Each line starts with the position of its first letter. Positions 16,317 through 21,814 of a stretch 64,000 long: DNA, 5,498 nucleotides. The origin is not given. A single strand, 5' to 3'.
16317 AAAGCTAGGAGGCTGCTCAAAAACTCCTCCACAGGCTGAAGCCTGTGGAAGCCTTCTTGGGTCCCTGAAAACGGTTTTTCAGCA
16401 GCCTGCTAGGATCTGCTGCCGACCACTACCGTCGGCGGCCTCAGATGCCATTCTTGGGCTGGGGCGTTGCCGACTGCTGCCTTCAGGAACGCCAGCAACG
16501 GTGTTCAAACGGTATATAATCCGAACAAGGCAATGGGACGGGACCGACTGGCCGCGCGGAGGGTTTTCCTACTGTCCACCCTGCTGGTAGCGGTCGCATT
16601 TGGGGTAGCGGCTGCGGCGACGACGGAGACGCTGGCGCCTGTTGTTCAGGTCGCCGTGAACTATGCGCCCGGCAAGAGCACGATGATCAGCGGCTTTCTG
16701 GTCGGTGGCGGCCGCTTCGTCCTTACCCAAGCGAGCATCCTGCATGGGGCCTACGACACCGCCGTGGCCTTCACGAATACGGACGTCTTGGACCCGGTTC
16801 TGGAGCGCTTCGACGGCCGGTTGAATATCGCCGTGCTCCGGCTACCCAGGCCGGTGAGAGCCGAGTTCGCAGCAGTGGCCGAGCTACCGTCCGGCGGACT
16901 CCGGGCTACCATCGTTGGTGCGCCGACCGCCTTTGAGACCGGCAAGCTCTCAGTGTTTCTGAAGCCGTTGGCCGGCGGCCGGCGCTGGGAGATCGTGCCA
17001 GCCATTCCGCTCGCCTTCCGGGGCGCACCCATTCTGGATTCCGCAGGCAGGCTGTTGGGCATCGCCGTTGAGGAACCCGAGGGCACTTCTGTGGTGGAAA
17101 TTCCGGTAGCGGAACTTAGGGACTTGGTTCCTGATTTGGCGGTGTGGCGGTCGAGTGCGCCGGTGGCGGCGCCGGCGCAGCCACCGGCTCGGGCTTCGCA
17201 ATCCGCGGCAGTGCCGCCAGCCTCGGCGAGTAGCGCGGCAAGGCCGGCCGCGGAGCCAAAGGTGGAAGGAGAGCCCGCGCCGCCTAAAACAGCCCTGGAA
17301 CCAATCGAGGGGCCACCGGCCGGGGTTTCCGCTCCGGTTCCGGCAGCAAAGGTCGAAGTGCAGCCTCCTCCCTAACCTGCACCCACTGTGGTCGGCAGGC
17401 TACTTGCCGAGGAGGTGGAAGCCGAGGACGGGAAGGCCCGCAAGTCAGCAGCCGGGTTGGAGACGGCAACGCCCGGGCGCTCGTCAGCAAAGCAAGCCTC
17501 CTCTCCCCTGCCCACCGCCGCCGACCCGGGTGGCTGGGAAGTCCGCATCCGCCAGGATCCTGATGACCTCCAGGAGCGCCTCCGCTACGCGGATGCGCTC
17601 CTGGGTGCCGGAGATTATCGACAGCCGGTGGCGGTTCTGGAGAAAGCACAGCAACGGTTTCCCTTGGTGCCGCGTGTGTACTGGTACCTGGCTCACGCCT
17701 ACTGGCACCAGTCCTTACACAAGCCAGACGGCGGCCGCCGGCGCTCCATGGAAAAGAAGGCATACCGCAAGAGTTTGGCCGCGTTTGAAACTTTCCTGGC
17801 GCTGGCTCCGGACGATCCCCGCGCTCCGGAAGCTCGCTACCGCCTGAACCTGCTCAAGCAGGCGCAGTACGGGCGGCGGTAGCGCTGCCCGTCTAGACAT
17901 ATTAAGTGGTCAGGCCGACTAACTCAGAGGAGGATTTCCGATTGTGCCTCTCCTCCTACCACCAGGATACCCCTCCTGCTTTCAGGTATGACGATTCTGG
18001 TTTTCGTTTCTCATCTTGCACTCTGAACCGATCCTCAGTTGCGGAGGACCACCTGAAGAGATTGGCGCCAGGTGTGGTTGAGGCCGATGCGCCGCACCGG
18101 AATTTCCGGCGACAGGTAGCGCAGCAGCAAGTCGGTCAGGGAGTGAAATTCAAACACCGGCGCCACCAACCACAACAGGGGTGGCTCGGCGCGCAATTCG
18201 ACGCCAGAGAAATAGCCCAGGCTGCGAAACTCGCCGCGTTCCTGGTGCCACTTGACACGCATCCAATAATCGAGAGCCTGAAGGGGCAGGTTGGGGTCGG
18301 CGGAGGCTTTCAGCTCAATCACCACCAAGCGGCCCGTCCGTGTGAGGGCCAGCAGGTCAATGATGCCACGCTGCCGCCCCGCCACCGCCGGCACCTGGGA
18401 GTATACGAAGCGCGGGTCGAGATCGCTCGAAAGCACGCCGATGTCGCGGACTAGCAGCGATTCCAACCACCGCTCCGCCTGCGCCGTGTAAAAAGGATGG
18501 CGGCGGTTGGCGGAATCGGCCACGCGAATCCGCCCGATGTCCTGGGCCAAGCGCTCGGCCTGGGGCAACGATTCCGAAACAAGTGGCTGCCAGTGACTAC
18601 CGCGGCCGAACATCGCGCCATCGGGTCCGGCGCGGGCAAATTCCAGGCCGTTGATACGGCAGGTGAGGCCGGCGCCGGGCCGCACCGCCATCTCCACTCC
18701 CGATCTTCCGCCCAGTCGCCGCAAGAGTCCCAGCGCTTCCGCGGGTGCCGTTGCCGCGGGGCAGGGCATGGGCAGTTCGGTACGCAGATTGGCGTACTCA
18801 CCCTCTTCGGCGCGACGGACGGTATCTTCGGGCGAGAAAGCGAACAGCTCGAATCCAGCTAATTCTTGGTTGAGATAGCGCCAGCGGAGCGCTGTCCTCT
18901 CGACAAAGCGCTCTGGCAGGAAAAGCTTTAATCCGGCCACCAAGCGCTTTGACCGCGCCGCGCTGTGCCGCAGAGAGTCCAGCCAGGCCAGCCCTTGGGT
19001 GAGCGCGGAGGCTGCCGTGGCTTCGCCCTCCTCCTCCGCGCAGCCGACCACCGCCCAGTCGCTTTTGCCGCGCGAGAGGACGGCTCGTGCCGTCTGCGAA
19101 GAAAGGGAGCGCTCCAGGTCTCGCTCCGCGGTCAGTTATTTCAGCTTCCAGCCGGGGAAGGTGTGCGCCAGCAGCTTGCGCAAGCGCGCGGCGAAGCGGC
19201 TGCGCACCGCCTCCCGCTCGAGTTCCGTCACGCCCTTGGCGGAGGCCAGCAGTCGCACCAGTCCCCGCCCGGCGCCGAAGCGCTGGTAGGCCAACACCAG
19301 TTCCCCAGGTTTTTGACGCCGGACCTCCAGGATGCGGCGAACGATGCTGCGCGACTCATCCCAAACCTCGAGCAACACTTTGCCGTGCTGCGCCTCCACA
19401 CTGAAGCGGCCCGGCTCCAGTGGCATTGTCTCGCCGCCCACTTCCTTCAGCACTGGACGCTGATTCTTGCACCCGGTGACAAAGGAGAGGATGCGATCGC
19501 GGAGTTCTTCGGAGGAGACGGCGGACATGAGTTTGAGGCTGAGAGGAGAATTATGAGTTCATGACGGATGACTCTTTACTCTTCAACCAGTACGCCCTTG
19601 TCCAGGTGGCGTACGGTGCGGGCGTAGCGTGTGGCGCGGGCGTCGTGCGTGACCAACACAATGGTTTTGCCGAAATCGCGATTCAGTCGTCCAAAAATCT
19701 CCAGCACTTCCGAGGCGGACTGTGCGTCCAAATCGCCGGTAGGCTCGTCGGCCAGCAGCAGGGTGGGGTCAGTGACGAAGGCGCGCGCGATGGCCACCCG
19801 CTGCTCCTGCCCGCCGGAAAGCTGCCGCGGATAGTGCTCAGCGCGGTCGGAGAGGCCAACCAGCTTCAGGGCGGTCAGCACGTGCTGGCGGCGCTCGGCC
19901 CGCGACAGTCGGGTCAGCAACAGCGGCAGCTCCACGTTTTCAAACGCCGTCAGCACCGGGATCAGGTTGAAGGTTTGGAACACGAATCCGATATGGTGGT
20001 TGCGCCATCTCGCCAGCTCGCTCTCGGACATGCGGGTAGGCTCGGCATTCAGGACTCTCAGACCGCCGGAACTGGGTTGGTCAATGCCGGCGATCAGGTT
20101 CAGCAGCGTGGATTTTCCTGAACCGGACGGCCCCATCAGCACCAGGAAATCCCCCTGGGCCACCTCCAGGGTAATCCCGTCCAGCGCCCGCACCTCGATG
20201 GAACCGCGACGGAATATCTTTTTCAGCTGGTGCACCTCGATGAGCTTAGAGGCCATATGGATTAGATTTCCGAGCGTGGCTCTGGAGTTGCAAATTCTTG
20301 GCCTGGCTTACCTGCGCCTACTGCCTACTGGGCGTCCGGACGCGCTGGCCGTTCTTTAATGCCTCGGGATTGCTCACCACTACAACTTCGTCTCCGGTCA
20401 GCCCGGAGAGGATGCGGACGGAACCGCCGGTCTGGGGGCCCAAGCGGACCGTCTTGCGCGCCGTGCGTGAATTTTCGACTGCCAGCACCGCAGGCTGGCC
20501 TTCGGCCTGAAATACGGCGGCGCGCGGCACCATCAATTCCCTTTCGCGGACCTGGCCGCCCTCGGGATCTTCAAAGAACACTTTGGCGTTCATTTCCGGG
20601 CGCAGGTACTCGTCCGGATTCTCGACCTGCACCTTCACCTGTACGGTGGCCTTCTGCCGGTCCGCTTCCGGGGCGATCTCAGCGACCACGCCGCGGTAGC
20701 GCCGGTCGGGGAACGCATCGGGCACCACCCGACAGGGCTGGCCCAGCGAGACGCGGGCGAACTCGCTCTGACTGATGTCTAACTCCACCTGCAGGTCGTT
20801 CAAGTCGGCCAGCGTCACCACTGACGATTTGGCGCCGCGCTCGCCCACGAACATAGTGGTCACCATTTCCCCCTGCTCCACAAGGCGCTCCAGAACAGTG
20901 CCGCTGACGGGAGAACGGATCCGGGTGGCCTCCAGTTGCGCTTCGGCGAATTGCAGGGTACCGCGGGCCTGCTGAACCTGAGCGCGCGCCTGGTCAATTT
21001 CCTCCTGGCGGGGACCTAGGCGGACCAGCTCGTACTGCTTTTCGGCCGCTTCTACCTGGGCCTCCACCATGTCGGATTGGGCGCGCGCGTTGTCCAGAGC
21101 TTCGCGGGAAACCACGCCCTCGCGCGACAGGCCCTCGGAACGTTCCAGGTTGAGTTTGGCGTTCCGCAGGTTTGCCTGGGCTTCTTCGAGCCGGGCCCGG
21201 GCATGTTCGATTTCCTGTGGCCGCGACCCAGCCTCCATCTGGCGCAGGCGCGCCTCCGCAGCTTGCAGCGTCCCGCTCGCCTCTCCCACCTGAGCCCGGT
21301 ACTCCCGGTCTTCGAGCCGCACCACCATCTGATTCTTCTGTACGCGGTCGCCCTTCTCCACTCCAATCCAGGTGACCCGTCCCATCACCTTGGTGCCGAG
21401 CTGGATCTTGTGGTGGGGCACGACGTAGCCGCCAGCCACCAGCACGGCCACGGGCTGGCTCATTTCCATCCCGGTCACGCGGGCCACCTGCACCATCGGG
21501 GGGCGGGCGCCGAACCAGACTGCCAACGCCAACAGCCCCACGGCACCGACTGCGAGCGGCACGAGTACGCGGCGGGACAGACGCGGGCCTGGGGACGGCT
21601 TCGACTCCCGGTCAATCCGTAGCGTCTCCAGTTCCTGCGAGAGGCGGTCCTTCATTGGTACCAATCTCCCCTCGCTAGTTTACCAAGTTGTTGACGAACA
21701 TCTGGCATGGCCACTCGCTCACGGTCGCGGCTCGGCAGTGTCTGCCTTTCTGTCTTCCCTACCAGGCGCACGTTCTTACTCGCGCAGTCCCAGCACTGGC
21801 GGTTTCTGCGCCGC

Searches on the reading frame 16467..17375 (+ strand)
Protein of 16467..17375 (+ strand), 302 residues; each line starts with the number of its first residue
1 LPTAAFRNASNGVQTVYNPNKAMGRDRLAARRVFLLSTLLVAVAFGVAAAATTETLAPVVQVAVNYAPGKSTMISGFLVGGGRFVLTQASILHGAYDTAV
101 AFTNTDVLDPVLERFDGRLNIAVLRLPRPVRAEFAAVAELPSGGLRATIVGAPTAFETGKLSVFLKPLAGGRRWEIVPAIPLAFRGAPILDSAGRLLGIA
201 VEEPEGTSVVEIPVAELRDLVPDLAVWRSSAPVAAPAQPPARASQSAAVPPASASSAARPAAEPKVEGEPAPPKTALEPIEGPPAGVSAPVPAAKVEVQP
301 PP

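Call 85: search_protein_families(library=pfam, proteins=[window:16467-17375:+], max_evalue=0.00001)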
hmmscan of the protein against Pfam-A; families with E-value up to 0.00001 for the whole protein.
window:16467-17375:+ (302 aa): 1 family
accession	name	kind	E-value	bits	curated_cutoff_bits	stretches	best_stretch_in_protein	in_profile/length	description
PF13365.12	Trypsin_2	-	4.2e-07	31.3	27.6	1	75-199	2-144/144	Trypsin-like peptidase domain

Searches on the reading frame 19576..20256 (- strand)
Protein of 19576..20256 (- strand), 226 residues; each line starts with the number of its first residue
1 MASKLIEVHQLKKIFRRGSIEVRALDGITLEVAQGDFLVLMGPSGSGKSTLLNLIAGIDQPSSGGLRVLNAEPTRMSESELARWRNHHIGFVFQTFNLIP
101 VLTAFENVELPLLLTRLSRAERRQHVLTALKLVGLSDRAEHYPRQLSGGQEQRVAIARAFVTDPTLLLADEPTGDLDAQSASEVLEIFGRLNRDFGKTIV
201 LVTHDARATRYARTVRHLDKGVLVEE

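Call 39: search_protein_families(library=pfam, proteins=[window:19576-20256:-], max_evalue=0.00001)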
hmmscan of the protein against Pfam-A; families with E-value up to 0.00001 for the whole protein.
window:19576-20256:- (226 aa): 2 families
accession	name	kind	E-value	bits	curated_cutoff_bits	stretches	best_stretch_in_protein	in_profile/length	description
PF00005.33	ABC_tran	-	4.9e-35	121.5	25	1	25-173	1-136/137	ABC transporter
PF13304.12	AAA_21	-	2.7e-06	28.1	27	0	37-69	1-32/304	AAA domain, putative AbiEii toxin, Type IV TA system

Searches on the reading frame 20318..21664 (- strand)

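Call 40: search_protein_families(library=pfam, proteins=[window:20318-21664:-], max_evalue=0.00001)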
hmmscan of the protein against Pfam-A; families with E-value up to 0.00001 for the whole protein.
window:20318-21664:- (448 aa): 2 families
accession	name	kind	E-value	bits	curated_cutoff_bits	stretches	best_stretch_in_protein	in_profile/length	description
PF16576.10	HlyD_D23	-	6.2e-21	75.1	30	1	91-360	24-214/214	Barrel-sandwich domain of CusB or HlyD membrane-fusion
PF13437.12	HlyD_3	-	1.1e-13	52.2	22.2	1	249-354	2-103/106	HlyD family secretion protein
